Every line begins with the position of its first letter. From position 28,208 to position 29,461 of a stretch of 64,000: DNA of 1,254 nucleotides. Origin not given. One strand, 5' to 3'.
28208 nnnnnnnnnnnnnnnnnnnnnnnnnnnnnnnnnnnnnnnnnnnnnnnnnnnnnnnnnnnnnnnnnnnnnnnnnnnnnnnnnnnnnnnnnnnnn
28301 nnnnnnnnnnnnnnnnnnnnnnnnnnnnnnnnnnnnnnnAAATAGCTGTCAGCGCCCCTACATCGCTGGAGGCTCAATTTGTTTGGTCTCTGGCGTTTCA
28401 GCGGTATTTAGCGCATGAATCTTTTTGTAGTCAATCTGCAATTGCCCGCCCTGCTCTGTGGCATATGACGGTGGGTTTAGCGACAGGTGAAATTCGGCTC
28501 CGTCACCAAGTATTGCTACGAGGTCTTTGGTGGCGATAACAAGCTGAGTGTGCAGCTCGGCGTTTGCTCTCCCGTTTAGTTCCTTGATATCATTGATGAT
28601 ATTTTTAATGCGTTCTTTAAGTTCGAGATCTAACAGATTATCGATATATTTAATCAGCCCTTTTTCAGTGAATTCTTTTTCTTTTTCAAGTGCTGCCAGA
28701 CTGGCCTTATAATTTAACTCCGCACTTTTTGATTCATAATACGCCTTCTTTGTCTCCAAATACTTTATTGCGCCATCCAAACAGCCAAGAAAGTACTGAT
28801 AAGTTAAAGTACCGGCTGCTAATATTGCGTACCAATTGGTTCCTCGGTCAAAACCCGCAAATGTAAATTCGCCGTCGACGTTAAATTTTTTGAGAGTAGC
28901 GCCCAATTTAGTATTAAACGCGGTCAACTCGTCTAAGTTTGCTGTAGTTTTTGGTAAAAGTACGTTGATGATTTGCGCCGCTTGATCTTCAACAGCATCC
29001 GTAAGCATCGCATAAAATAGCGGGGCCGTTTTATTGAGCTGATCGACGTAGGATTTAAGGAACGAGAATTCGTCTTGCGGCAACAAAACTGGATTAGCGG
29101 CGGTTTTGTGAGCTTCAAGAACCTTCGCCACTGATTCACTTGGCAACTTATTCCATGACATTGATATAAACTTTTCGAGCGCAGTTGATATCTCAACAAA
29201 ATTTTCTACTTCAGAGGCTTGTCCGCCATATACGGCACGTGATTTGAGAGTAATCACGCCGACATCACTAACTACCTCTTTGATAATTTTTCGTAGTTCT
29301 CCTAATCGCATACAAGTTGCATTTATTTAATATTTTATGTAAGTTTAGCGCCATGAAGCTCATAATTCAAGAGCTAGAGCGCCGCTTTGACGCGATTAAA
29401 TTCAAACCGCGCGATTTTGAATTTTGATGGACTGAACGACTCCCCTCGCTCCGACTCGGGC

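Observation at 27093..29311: Tight three-gene low-GC cassette (unknown 317-aa helical protein, PD-(D/E)xK-like nuclease, NYN-domain protein): candidate undescribed defense system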

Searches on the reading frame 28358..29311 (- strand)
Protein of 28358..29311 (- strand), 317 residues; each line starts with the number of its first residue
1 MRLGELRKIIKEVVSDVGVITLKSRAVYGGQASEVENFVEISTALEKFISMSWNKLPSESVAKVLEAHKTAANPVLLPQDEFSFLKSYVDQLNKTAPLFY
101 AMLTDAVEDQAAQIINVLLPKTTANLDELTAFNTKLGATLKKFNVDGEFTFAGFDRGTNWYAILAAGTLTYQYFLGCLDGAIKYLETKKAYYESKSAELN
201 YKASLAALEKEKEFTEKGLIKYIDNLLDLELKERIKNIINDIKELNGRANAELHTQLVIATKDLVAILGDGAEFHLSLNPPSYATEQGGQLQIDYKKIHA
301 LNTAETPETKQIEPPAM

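Call 5: search_protein_families(library=pfam, proteins=[window:28358-29311:-], max_evalue=1)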
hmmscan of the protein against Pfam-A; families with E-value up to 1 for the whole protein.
window:28358-29311:- (317 aa): 2 families
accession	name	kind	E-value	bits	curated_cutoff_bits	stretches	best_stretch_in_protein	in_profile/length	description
PF18253.6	HipN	-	0.019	15.1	23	1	71-92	16-37/42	Hsp70-interacting protein N N-terminal domain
PF22230.1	Csx1_CARF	-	0.088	13.6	24.7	1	188-260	13-86/163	CRISPR system endoribonuclease Csx1, CARF domain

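Call 6: search_protein_families(library=padloc, proteins=[window:28358-29311:-], max_evalue=1)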
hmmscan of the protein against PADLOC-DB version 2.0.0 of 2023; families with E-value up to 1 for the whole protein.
window:28358-29311:- (317 aa): 1 family
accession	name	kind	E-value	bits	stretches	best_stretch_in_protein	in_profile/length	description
PDLC00119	GajB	-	0.0028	14.7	1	8-238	239-457/565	UrvD helicase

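Call 7: search_protein_families(library=ncbifam, proteins=[window:28358-29311:-], max_evalue=1)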
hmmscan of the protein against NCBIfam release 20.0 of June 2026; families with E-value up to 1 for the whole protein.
window:28358-29311:- (317 aa): 0 families

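Call 11: find_homologous_proteins(query=window:28358-29311:-)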
Query window:28358-29311:- (317 aa): 62 proteins with E <= 0.001 among 2944 candidates.
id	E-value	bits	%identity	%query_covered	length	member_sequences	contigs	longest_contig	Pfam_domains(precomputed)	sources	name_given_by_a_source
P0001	4.7e-202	687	100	100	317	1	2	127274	-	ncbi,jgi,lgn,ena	ncbi:MAG: hypothetical protein WCT10_00930 [Patescibacteria group bacterium]|jgi:hypothetical protei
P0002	9.1e-79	283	46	100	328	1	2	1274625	-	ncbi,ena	-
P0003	1.7e-78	282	44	100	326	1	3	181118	-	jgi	jgi:hypothetical protein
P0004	5.1e-75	270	43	100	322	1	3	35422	-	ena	-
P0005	2.4e-74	268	44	100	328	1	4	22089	-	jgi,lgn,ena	-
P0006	5.5e-73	264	43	99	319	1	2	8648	-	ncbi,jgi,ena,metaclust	metaclust:\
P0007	8.9e-73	263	42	99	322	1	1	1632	-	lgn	-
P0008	2.2e-72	262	42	98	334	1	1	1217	-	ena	-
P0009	1.5e-70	256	40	99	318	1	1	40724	-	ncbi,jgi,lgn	ncbi:MAG: hypothetical protein WC906_02250 [Parcubacteria group bacterium]|jgi:hypothetical protein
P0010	1.9e-70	255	43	98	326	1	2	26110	-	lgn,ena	-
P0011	5.9e-70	254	41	99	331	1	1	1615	-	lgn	-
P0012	6.4e-70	254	41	99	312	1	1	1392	-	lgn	-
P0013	1.1e-69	253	43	99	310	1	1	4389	-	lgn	-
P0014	1.9e-69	252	40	100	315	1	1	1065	-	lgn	-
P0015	3.3e-69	251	42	99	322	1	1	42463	-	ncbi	-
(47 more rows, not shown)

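Call 14: find_related_loci(query=A1, collection=genome_contigs, flank=6000)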
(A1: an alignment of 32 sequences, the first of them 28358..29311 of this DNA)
Query A1 (317 aa) in genome_contigs; peptide patterns used: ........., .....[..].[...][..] (x = any residue, [..] = any of these).
56 stretches matched a pattern; 31 encode a relative of the query (tblastn E <= 1e-3); 30 distinct loci.
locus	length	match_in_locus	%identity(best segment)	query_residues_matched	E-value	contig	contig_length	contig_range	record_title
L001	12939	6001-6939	46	1-316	2e-86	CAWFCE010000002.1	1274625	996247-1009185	MAG: Candidatus Parcubacteria bacterium isolate MFD02416.bin.1.397 genome assembly, contig: contig_61671, whole genome s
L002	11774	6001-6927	42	1-312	3e-80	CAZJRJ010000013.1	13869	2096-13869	MAG TPA_asm: uncultured Gammaproteobacteria bacterium isolate binchicken_co181_594 genome assembly, contig: NODE_7955_le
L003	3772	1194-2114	43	1-313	1e-76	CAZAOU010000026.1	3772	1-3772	MAG TPA_asm: uncultured Candidatus Saccharibacteria bacterium isolate SRP257259_co1_171 genome assembly, contig: NODE_46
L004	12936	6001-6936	41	1-315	3e-75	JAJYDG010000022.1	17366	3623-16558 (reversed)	MAG: bacterium isolate BP9.bin89 NODE_6168_length_17366_cov_1.613899, whole genome shotgun sequence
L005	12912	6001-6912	41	1-307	5e-74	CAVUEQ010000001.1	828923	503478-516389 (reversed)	MAG: uncultured bacterium isolate MFD04944.bin.2.55 genome assembly, contig: contig_29178, whole genome shotgun sequence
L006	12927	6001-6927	41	1-313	1e-71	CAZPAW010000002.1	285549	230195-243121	MAG TPA_asm: uncultured Candidatus Saccharibacteria bacterium isolate SRP300315_co1_57 genome assembly, contig: NODE_8_l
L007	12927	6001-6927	40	1-316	2e-70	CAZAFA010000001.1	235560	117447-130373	MAG TPA_asm: uncultured Candidatus Saccharibacteria bacterium isolate SRP263991_co5_117 genome assembly, contig: NODE_67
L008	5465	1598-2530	38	1-316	2e-69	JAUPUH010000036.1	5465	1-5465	MAG: Patescibacteria group bacterium isolate erpe_2018_sw_15hr_WHONDRS-SW48-000090_B_bin.52 scaffold_247996, whole genom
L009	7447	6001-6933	38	1-316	2e-69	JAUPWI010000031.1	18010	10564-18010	MAG: Patescibacteria group bacterium isolate erpe_2018_sw_45hr_WHONDRS-SW48-000100_B_bin.13 scaffold_514738, whole genom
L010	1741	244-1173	40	1-313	6e-71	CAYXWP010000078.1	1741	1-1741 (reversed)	MAG TPA_asm: uncultured Candidatus Saccharibacteria bacterium isolate SRP062349_co2_4 genome assembly, contig: NODE_4808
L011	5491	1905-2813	36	1-309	2e-66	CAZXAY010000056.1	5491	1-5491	MAG TPA_asm: uncultured Candidatus Saccharibacteria bacterium isolate SRP011637_co1_138 genome assembly, contig: NODE_62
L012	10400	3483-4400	38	1-313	5e-66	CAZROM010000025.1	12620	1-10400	MAG TPA_asm: uncultured Candidatus Peribacteria bacterium isolate SRP278252_co1_824 genome assembly, contig: NODE_8833_l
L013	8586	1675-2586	38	1-313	8e-62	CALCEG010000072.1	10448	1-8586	MAG TPA_asm: uncultured Alphaproteobacteria bacterium isolate SRR6425765_bin.98_CONCOCT_v1.1_MAG genome assembly, contig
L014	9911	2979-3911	37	1-313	3e-60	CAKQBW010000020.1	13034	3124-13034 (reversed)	MAG: uncultured Alphaproteobacteria bacterium isolate REFINED_METABAT215_TOP10_CONTIGS_1500_ASSEMBLY_K77_MERGED__Hadza_M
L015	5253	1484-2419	35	1-312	2e-60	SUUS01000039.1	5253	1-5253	MAG: Alphaproteobacteria bacterium isolate SIG52 NODE_222162_length_5253_cov_4.960008, whole genome shotgun sequence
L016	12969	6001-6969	34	1-316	3e-57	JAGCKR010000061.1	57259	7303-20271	MAG: Alphaproteobacteria bacterium isolate RGIG9879 Yak_Rectum-4__c854660, whole genome shotgun sequence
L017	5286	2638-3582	35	1-312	2e-55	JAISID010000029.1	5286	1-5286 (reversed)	MAG: Holosporales bacterium isolate Hm464_bin42 k119_178703, whole genome shotgun sequence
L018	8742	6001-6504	38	1-167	2e-35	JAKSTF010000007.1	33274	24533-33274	MAG: Alphaproteobacteria bacterium isolate Horse_feces300 MAG300_7, whole genome shotgun sequence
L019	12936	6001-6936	29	1-313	2e-38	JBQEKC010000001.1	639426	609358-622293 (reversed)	MAG: Candidatus Saccharimonadales bacterium isolate AOP1_E1_surf _bin _42 AOP1_E1_surf.bin.42_1, whole genome shotgun se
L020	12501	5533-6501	39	1-315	1e-74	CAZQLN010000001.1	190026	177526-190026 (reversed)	MAG TPA_asm: uncultured Bdellovibrionales bacterium isolate SRP342105_co1_403 genome assembly, contig: NODE_74_length_19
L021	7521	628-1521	28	1-298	6e-28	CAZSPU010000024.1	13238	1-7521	MAG TPA_asm: uncultured Candidatus Saccharibacteria bacterium isolate SRP287540_co1_471 genome assembly, contig: NODE_50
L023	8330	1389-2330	26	1-312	2e-27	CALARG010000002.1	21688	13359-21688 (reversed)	MAG TPA_asm: uncultured Alphaproteobacteria bacterium isolate SRR6425825_bin.15_CONCOCT_v1.1_MAG genome assembly, contig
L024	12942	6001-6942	28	1-312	5e-27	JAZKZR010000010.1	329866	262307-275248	MAG: Candidatus Enterousia sp. isolate T1900045086_TC20190080.MAGScoT_cleanbin_000026 SGB_4685_k141_2971495, whole genom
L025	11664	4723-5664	25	1-312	7e-26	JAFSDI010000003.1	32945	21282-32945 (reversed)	MAG: Alphaproteobacteria bacterium isolate RGIG3039 Goat_Rectum-4__c33085, whole genome shotgun sequence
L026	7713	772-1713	24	1-312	1e-21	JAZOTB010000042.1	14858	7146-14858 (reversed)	MAG: Candidatus Enterousia sp. isolate T1900045541_YK20190235.MAGScoT_cleanbin_000047 SGB_7810_k141_1175569, whole genom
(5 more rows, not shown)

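Call 17: search_protein_families(library=pfam, proteins=[L012:361-933:+, L012:935-2446:+, L012:2446-3471:+, L012:4441-5706:+, L012:5703-8885:+, L014:5132-6082:+, L016:8118-8969:+, L016:8966-9808:+, L001:6950-8203:+, L001:8271-10202:+], max_evalue=0.01)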
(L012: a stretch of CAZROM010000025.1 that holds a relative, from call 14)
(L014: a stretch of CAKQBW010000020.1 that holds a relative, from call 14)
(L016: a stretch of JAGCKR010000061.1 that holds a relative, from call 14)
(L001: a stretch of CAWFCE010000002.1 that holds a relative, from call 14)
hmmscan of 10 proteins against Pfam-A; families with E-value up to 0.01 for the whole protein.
L012:361-933:+ (190 aa): 1 family
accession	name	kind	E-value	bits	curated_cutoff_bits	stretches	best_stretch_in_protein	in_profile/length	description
PF01420.25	Methylase_S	-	7.8e-08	33.1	22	1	4-169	8-160/168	Type I restriction modification DNA specificity domain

L012:935-2446:+ (503 aa): 6 families
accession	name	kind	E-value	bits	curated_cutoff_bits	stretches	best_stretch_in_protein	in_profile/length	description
PF02384.22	N6_Mtase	-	8.3e-102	341.1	20.4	1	155-468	3-310/311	N-6 DNA Methylase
PF12161.14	HsdM_N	-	3.3e-24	86.5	24.5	1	10-145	1-135/135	HsdM N-terminal domain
PF07669.17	Eco57I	-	1e-08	35.9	25.3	1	267-367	69-165/171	Eco57I restriction-modification methylase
PF01170.24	UPF0020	-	2.5e-07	31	22.3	1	187-306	17-150/197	RMKL-like, methyltransferase domain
PF20473.4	MmeI_Mtase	-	0.00088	19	27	0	201-220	22-41/259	MmeI, DNA-methyltransferase domain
PF05175.20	MTS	-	0.005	16.9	23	1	189-290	22-112/170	Methyltransferase small domain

L012:2446-3471:+ (341 aa): 1 family
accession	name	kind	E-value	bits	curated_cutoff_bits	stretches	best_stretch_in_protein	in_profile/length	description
PF13310.11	Virulence_RhuM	-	2.8e-109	364.7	33.7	1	70-323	1-249/252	Virulence protein RhuM family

L012:4441-5706:+ (421 aa): 1 family
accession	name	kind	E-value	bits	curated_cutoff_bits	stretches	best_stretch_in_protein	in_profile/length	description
PF01420.25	Methylase_S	-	7.6e-46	156.8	22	2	220-392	3-164/168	Type I restriction modification DNA specificity domain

L012:5703-8885:+ (1060 aa): 7 families
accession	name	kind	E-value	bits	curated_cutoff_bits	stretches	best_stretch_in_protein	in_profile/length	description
PF18766.7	SWI2_SNF2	-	6.8e-79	265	26.7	1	310-540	1-220/221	SWI2/SNF2 ATPase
PF04313.20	HSDR_N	-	3.4e-33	115.6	25.1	1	7-218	2-196/198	Type I restriction enzyme R protein N terminus (HSDR_N)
PF22679.2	T1R_D3-like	-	1.4e-24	87.8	27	1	580-718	4-157/158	Type I restriction enzyme subunit R domain 3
PF04851.21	ResIII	-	5.2e-22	79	22.5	1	307-475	4-162/164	Type III restriction enzyme, res subunit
PF00270.35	DEAD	-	7.4e-06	26.2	26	1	343-475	23-160/167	DEAD/DEAH box helicase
PF13588.12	HSDR_N_2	-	0.0018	18.8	25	0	137-193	24-77/110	Type I restriction enzyme R protein N terminus (HSDR_N)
PF00176.29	SNF2-rel_dom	-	0.0033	17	24.9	1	324-480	15-168/290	SNF2-related domain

L014:5132-6082:+ (316 aa): 0 families

L016:8118-8969:+ (283 aa): 2 families
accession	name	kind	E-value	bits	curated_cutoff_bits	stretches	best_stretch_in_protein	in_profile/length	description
PF12710.13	HAD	-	1.4e-10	42.4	27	1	12-209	3-189/189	haloacid dehalogenase-like hydrolase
PF06888.18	Put_Phosphatase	-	0.00017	21.5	27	1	10-212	3-189/234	Putative Phosphatase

L016:8966-9808:+ (280 aa): 1 family
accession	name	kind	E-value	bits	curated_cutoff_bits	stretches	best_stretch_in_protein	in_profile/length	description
PF04949.18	Transcrip_act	-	0.00051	20.4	27.5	1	210-277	27-93/154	Transcriptional activator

L001:6950-8203:+ (417 aa): 1 family
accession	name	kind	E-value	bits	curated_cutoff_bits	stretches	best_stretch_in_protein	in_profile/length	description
PF01420.25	Methylase_S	-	2.8e-22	80.1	22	2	20-194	1-166/168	Type I restriction modification DNA specificity domain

L001:8271-10202:+ (643 aa): 6 families
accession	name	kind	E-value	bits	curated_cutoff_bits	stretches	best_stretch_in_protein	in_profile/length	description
PF18766.7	SWI2_SNF2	-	1.1e-74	251.2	26.7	1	325-554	1-220/221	SWI2/SNF2 ATPase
PF04313.20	HSDR_N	-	2.8e-35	122.4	25.1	1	7-217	2-196/198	Type I restriction enzyme R protein N terminus (HSDR_N)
PF04851.21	ResIII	-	1.7e-23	83.8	22.5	1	320-490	2-162/164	Type III restriction enzyme, res subunit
PF00270.35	DEAD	-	1.4e-07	31.9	26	1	358-490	23-160/167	DEAD/DEAH box helicase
PF00176.29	SNF2-rel_dom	-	1e-05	25.3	24.9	1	348-493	16-166/290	SNF2-related domain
PF13401.12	AAA_22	-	0.0081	16.9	27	0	354-489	10-123/130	AAA domain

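Call 26: predict_structure(alignment_id=A1)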
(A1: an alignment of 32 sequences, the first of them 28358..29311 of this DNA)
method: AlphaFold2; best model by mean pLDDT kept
length: 317 residues; sequences in the alignment: 32
mean_pLDDT: 88.7   pTM: 0.76
mean pLDDT of the five models: 88.7, 88.7, 88.3, 87.5, 80.5
residues with pLDDT >= 90: 194; 70-90: 102; 50-70: 13; < 50: 8
segments of 3 or more residues with pLDDT < 50: 306-311
pLDDT, mean of each block of 10 residues (from residue 1): 83 91 95 96 94 92 94 95 97 93 83 92 91 96 96 81 93 97 91 81 77 79 90 96 91 97 96 90 83 88 57 53
secondary structure, 60 per line:
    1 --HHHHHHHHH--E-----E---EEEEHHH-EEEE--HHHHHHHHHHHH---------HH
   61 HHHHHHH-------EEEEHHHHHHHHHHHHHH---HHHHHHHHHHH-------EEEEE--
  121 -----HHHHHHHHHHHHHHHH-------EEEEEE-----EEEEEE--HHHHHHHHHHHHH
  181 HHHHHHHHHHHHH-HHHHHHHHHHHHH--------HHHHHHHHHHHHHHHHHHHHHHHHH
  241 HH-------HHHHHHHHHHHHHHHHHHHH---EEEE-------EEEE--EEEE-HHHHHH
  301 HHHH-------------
elements in order: H3-11 E24-27 E32-35 H38-49 H59-67 E75-78 H79-92 H96-106 E114-118 H126-141 E149-154 E160-165 H168-193 H195-207 H216-242 H250-269 E273-276 E284-287 E290-293 H295-304

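Call 43: search_protein_families(library=pfam, proteins=[L011:1150-1725:+, L003:99-1187:+, L003:2139-3242:+, L005:7034-9259:+, L007:6975-7442:+, L008:2615-3124:+, L008:3421-4122:+, L019:5288-6004:+, L019:6978-7559:+, L020:6584-7117:+], max_evalue=0.01)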
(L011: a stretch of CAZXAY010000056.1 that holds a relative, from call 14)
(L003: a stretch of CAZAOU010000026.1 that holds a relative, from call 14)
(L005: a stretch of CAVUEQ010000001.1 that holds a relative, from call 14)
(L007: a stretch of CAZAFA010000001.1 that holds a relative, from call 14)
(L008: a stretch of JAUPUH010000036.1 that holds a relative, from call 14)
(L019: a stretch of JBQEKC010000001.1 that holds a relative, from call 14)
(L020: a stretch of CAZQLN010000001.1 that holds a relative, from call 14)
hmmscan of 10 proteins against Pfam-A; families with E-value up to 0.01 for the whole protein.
L011:1150-1725:+ (191 aa): 1 family
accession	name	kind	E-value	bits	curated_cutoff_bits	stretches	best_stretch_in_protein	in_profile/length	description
PF01936.24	NYN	-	1.5e-12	48.7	24.2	1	10-157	2-137/145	NYN domain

L003:99-1187:+ (362 aa): 1 family
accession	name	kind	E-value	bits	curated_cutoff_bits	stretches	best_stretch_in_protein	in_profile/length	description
PF13651.11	EcoRI_methylase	-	1.7e-150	501.6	26.4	1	9-361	1-345/345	Adenine-specific methyltransferase EcoRI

L003:2139-3242:+ (367 aa): 3 families
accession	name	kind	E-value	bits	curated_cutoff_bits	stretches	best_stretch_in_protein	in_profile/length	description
PF03235.19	GmrSD_N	-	1.5e-19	71.3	33.2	1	34-158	13-198/199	GmrSD restriction endonuclease, N-terminal domain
PF01844.29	HNH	-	4e-12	46.5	21.4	1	322-365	1-45/47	HNH endonuclease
PF14279.12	HNH_5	-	0.00021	21.6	27.5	1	322-364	1-43/56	HNH endonuclease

L005:7034-9259:+ (741 aa): 4 families
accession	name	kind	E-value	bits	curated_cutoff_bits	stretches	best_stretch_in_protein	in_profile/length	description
PF02384.22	N6_Mtase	-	9.5e-13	48.6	20.4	2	395-600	46-203/311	N-6 DNA Methylase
PF07669.17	Eco57I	-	9.4e-10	39.3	25.3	1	508-610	66-165/171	Eco57I restriction-modification methylase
PF20473.4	MmeI_Mtase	-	3.1e-09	36.8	27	1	384-601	8-218/259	MmeI, DNA-methyltransferase domain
PF18135.7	Type_ISP_C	-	0.009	15.6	25.9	0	707-739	1-33/342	Type ISP C-terminal specificity domain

L007:6975-7442:+ (155 aa): 0 families

L008:2615-3124:+ (169 aa): 1 family
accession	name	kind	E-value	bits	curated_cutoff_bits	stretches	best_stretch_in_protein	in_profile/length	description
PF12358.13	DUF3644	-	0.0011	19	27.6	1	66-127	64-125/183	Domain of unknown function (DUF3644)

L008:3421-4122:+ (233 aa): 1 family
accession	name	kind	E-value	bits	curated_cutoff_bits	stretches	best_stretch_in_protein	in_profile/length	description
PF18933.6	PsbP_2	-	8.8e-05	23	27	1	72-146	30-109/184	PsbP-like protein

L019:5288-6004:+ (238 aa): 1 family
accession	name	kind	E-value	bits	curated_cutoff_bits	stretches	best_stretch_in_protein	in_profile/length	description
PF13643.11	DUF4145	-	2.9e-15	56.5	23.1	1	109-189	4-86/88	Domain of unknown function (DUF4145)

L019:6978-7559:+ (193 aa): 1 family
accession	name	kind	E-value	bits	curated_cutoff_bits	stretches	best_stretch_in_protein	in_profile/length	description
PF01420.25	Methylase_S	-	1.9e-19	71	22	1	2-154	5-154/168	Type I restriction modification DNA specificity domain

L020:6584-7117:+ (177 aa): 5 families
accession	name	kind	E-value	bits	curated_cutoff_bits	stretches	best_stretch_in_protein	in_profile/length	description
PF13302.13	Acetyltransf_3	-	1.7e-13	51.9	25.4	1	6-135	5-138/138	Acetyltransferase (GNAT) domain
PF00583.31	Acetyltransf_1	-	1.2e-12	48.6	20.7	1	41-134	19-116/116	Acetyltransferase (GNAT) family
PF13508.13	Acetyltransf_7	-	1.4e-08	35.4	27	1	53-135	3-83/84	Acetyltransferase (GNAT) domain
PF13523.12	Acetyltransf_8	-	9.2e-08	32.3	27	1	27-138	20-141/145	Acetyltransferase (GNAT) domain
PF13673.13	Acetyltransf_10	-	4.9e-05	23.8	23.6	1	38-140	17-113/128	Acetyltransferase (GNAT) domain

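Call 48: search_protein_families(library=pfam, proteins=[L013:1198-1512:-, L013:2933-3316:+, L017:1491-2414:+, L018:6555-8012:+, L023:109-1368:+, L024:4861-5979:+, L026:2172-4148:+], max_evalue=0.01)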
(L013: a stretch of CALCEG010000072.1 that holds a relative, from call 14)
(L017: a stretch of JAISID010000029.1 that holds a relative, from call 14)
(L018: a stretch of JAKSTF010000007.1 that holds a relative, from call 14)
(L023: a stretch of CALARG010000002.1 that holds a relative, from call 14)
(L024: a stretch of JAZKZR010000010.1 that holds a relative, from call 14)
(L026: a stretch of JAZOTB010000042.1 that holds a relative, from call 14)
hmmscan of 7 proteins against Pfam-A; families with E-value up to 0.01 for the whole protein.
L013:1198-1512:- (104 aa): 1 family
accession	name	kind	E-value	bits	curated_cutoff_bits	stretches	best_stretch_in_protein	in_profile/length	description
PF17167.11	Glyco_hydro_94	-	0.0023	17.2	27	1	23-92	59-126/420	Glycosyl hydrolase 94 superfamily, catalytic domain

L013:2933-3316:+ (127 aa): 0 families

L017:1491-2414:+ (307 aa): 1 family
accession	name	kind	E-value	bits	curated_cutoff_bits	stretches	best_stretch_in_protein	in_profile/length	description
PF03331.19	LpxC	-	3.6e-77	259.9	27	1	9-283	2-267/268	UDP-3-O-acyl N-acetylglycosamine deacetylase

L018:6555-8012:+ (485 aa): 2 families
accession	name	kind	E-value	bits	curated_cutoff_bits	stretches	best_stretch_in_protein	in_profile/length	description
PF00749.27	tRNA-synt_1c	-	1.1e-95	320.7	23.4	1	3-320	1-314/314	tRNA synthetases class I (E and Q), catalytic domain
PF19269.4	Anticodon_2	-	9.3e-35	120.5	23.6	1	334-477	2-140/141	Anticodon binding domain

L023:109-1368:+ (419 aa): 1 family
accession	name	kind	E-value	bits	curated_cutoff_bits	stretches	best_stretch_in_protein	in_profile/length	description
PF16263.11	DUF4917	-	1.5e-55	189.2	28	1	112-390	1-283/311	Domain of unknown function (DUF4917)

L024:4861-5979:+ (372 aa): 1 family
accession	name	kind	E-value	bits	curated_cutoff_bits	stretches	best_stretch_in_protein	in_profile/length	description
PF16263.11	DUF4917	-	1e-55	189.8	28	1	64-353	1-291/311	Domain of unknown function (DUF4917)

L026:2172-4148:+ (658 aa): 4 families
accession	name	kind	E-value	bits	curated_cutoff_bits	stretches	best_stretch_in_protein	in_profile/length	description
PF09848.15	SLFN-g3_helicase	-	1.4e-72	245.4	24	1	228-629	1-353/354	Schlafen group 3, DNA/RNA helicase domain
PF05707.18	Zot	-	0.00021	21.3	20.3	1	229-384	1-123/197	Zonular occludens toxin (Zot)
PF13401.12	AAA_22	-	0.00065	20.4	27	1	226-339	3-97/130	AAA domain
PF04851.21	ResIII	-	0.0018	18.7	22.5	1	213-334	10-139/164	Type III restriction enzyme, res subunit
